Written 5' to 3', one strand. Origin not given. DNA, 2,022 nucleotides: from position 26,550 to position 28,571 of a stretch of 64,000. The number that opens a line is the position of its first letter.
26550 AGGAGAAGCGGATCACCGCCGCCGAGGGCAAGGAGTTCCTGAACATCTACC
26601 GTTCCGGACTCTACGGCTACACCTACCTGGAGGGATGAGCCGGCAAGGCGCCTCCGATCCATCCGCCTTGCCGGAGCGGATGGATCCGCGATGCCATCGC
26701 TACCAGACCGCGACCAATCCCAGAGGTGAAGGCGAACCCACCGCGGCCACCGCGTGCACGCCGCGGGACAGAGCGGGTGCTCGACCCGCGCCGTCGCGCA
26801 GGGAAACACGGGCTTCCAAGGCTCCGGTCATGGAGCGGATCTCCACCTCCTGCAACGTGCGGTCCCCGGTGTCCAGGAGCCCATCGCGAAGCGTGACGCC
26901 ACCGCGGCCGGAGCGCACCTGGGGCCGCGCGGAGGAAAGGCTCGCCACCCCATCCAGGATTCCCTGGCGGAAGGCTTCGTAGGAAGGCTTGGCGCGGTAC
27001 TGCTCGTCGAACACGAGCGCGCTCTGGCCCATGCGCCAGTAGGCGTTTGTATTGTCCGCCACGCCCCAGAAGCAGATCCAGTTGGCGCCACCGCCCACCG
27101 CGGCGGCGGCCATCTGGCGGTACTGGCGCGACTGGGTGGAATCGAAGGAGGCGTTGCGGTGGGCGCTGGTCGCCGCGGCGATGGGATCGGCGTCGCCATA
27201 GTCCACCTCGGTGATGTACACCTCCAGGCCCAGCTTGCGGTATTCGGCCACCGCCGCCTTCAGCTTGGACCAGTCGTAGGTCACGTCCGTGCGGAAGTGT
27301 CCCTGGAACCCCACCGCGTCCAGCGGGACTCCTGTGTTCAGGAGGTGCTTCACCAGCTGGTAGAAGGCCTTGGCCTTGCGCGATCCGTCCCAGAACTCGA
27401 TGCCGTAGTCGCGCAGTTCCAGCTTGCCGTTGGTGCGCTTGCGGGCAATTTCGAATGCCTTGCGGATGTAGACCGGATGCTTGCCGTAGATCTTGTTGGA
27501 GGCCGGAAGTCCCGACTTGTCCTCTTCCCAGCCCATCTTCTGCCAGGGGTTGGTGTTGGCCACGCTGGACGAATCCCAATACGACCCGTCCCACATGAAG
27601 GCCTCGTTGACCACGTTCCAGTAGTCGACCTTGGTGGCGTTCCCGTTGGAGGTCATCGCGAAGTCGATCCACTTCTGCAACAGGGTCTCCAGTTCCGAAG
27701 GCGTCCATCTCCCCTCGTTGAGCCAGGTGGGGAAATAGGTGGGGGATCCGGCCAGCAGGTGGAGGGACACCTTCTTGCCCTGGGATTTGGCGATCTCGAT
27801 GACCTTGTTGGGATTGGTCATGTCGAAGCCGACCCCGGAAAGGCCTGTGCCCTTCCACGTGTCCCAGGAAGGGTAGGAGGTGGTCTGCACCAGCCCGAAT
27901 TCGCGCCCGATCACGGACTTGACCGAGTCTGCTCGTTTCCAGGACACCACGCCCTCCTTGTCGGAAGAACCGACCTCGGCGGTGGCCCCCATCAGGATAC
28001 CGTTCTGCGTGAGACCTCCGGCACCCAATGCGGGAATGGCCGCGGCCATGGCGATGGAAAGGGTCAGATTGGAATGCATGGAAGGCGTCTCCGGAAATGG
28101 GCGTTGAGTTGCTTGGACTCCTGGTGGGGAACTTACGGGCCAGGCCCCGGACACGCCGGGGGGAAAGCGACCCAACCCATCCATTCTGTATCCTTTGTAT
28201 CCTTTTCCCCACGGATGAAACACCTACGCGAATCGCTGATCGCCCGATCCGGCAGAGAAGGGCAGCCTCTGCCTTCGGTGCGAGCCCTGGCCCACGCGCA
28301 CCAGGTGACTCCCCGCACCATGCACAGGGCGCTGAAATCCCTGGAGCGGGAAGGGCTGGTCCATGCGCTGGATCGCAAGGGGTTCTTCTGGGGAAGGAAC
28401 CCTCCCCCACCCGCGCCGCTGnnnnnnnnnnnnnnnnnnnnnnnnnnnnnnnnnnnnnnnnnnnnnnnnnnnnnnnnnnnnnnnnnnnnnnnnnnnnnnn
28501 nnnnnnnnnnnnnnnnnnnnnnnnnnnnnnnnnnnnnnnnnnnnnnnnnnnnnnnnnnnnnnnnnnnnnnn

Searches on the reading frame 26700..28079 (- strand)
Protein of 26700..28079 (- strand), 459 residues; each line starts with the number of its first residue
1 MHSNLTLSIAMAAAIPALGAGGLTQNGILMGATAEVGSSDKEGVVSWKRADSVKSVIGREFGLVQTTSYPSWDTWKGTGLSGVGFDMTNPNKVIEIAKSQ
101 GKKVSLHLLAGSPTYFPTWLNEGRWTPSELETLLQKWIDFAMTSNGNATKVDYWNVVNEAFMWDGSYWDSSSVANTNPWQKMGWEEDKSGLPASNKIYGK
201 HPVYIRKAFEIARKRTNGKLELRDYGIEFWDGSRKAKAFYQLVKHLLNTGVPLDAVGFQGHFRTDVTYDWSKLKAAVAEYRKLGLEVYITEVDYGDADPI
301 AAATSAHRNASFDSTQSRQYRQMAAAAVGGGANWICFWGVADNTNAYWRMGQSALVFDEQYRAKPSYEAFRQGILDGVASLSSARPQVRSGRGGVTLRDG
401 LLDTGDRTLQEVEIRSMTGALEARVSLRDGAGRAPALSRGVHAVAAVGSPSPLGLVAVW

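Call 8: search_protein_families(library=pfam, proteins=[window:26700-28079:-])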
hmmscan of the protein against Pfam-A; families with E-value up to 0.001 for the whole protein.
window:26700-28079:- (459 aa): 1 family
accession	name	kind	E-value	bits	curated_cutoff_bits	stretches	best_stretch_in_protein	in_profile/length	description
PF00331.26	Glyco_hydro_10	-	1.3e-40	140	22.1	1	52-371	27-309/311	Glycosyl hydrolase family 10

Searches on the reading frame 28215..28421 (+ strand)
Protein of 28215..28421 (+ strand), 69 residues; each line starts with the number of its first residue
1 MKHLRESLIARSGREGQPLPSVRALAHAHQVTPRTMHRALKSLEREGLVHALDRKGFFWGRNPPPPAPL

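Call 79: search_protein_families(library=pfam, proteins=[window:28215-28421:+], max_evalue=0.01)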
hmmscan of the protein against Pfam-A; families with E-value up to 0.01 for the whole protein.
window:28215-28421:+ (69 aa): 12 families
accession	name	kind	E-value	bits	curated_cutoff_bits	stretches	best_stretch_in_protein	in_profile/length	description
PF00392.27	GntR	-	6.1e-13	48.7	27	1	3-58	8-63/64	Bacterial regulatory proteins, gntR family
PF13730.12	HTH_36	-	7.9e-06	26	25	1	8-49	14-55/55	Helix-turn-helix domain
PF13545.12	HTH_Crp_2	-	0.00045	20.6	27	1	21-51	24-54/70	Crp-like helix-turn-helix domain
PF13551.12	HTH_29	-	0.00051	20.5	28.1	1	15-55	10-48/64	Winged helix-turn helix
PF09339.16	HTH_IclR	-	0.0017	18.6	22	1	14-50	14-49/52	IclR helix-turn-helix domain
PF12802.13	MarR_2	-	0.0019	18.7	27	1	15-50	17-51/61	MarR family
PF01726.22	LexA_DNA_bind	-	0.0035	17.5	23.7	1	16-54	22-61/65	LexA DNA binding domain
PF10098.14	DUF2336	-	0.0048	16.8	34.6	1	3-59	160-216/262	Uncharacterised protein conserved in bacteria (DUF2336)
PF02082.26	Rrf2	-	0.0056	17.3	30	1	16-51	20-55/132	Iron-dependent Transcriptional regulator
PF25213.1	HVO_A0261_N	-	0.0077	16.5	35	1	23-51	28-56/86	HVO_A0261 N-terminal domain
PF01047.28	MarR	-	0.008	16.5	24.6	0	21-50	19-48/59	MarR family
PF14502.12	HTH_41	-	0.0092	15.8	25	0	14-56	1-42/48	Helix-turn-helix domain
